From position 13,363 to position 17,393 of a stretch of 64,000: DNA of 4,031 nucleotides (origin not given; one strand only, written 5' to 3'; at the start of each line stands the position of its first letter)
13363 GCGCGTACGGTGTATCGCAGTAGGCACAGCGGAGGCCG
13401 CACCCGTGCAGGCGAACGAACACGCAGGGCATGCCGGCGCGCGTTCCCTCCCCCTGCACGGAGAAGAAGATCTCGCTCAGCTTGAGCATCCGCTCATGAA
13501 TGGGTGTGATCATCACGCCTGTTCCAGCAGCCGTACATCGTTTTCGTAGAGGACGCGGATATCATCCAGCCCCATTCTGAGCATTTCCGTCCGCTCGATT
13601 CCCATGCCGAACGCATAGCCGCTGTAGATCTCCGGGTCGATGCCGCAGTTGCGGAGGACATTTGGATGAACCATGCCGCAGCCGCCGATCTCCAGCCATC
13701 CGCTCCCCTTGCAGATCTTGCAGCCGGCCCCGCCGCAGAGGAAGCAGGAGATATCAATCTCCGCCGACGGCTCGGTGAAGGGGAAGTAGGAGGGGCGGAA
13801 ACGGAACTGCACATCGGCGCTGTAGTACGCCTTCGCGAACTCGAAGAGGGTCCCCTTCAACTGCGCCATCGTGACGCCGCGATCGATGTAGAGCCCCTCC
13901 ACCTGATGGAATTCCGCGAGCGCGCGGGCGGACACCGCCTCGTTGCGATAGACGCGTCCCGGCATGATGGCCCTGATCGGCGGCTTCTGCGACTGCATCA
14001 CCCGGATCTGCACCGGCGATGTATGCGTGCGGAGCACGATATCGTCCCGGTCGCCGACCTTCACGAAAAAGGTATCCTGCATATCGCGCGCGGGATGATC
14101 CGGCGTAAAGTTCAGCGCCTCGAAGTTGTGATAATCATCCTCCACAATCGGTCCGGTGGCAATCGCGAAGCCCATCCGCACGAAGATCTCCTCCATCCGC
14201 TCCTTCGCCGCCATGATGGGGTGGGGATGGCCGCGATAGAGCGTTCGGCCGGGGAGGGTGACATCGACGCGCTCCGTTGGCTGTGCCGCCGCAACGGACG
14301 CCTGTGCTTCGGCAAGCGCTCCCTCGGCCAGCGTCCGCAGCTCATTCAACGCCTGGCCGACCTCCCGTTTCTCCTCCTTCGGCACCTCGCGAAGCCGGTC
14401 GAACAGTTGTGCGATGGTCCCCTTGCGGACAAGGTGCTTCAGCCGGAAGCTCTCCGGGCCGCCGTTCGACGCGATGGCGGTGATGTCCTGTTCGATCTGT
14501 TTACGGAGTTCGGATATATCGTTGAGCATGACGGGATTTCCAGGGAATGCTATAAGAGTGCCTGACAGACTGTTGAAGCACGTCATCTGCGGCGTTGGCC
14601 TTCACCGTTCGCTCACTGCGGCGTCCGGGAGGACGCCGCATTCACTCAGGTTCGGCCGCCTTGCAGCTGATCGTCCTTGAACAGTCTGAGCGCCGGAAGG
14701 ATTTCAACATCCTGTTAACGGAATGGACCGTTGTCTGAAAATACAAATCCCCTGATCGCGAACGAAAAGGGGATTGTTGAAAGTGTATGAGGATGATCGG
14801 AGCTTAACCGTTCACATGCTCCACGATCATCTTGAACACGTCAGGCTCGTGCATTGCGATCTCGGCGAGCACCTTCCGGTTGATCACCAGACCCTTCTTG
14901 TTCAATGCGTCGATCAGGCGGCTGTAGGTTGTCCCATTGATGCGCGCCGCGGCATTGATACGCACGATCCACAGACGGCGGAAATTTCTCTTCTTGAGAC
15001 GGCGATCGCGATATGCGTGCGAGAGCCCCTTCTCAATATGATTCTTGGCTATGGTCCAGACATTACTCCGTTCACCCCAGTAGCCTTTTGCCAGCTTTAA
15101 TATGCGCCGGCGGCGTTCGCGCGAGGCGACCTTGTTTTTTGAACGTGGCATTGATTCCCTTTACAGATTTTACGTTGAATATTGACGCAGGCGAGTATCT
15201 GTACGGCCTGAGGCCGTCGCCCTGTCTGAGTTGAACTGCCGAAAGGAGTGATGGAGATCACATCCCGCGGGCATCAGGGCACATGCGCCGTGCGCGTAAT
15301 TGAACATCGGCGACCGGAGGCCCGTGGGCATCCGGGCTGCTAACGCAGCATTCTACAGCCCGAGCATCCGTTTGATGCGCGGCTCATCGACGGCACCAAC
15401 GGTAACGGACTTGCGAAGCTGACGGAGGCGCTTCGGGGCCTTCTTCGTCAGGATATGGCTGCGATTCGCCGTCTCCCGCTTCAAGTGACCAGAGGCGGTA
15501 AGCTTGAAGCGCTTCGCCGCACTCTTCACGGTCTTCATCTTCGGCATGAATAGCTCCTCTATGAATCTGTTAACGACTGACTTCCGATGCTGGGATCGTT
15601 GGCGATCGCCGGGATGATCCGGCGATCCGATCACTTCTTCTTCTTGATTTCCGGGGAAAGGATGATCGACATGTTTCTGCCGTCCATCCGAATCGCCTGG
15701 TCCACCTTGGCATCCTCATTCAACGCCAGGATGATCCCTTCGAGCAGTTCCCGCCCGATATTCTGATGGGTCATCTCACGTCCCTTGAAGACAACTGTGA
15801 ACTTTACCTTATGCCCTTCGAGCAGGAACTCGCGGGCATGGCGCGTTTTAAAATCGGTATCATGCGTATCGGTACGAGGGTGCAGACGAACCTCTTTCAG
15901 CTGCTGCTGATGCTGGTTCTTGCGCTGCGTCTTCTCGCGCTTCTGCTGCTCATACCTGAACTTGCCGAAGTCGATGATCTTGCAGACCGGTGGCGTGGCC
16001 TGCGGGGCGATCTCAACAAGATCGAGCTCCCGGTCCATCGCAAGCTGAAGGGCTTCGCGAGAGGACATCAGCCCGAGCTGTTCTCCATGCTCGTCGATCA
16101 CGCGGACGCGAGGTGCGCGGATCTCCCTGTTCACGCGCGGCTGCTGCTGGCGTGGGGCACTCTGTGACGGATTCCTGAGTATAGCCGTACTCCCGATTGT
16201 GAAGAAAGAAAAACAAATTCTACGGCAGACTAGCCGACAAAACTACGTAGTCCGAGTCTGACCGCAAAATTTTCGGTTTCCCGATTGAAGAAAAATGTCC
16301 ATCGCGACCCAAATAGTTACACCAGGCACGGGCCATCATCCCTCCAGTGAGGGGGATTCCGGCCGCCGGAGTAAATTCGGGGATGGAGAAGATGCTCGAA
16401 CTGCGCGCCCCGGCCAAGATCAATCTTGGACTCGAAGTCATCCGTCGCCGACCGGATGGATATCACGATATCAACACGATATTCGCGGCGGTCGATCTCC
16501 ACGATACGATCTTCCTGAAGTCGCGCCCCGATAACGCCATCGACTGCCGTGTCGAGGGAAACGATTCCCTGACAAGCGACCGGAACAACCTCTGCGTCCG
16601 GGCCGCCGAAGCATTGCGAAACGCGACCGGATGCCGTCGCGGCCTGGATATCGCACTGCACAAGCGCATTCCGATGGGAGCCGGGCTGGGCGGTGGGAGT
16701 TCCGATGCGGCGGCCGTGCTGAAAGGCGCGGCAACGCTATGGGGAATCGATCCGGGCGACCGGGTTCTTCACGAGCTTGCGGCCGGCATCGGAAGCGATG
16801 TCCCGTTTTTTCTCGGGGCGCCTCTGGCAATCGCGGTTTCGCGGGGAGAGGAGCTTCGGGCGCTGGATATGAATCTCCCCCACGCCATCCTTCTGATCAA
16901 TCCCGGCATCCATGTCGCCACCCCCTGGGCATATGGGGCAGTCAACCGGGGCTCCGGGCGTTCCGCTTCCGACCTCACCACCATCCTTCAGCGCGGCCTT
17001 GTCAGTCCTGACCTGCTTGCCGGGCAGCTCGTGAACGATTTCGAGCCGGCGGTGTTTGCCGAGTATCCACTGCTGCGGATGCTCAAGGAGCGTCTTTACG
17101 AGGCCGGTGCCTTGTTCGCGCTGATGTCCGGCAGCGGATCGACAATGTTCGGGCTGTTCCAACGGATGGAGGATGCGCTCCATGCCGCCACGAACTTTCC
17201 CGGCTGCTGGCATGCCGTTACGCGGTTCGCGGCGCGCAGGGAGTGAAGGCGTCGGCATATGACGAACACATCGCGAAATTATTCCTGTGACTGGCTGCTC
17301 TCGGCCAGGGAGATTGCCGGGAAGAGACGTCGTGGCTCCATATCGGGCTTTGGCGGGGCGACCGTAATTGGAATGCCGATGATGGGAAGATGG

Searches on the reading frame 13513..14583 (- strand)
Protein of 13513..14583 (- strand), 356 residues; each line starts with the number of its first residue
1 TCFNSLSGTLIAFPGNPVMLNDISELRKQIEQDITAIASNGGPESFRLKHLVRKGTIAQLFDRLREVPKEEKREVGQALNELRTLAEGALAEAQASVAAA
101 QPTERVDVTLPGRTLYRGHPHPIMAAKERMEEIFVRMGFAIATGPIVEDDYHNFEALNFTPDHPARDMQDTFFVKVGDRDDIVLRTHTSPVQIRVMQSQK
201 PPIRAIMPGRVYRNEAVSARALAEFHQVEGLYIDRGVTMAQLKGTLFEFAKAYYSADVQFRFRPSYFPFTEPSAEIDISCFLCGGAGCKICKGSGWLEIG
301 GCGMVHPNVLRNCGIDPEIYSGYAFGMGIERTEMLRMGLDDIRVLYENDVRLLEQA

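Call 77: search_protein_families(library=pfam, proteins=[window:13513-14583:-], max_evalue=0.00001)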
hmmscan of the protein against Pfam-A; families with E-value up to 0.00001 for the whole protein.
window:13513-14583:- (356 aa): 2 families
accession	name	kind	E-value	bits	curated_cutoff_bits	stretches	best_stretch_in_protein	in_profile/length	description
PF01409.25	tRNA-synt_2d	-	2.7e-99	332.1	19.8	1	106-355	2-245/246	tRNA synthetases class II core domain (F)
PF02912.23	Phe_tRNA-synt_N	-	7.6e-14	51.9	22.3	1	44-104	7-67/69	Aminoacyl tRNA synthetase class II, N-terminal domain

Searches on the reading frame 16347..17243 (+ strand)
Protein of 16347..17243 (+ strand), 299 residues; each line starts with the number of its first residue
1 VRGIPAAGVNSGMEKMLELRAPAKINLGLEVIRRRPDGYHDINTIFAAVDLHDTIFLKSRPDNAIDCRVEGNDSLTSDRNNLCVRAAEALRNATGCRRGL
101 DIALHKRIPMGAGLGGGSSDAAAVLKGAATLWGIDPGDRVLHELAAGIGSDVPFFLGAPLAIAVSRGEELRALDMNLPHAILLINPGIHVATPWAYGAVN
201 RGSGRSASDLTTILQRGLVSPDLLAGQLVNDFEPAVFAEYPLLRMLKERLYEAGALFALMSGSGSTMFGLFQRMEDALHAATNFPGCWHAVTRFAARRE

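Call 77: search_protein_families(library=pfam, proteins=[window:16347-17243:+], max_evalue=0.00001)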
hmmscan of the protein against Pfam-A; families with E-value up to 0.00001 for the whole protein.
window:16347-17243:+ (299 aa): 2 families
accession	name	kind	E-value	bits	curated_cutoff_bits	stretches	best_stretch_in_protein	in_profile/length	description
PF00288.32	GHMP_kinases_N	-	9.9e-16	58.2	22.3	1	81-156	1-84/87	GHMP kinases N terminal domain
PF08544.19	GHMP_kinases_C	-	6.5e-09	36.5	21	1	229-278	24-73/85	GHMP kinases C terminal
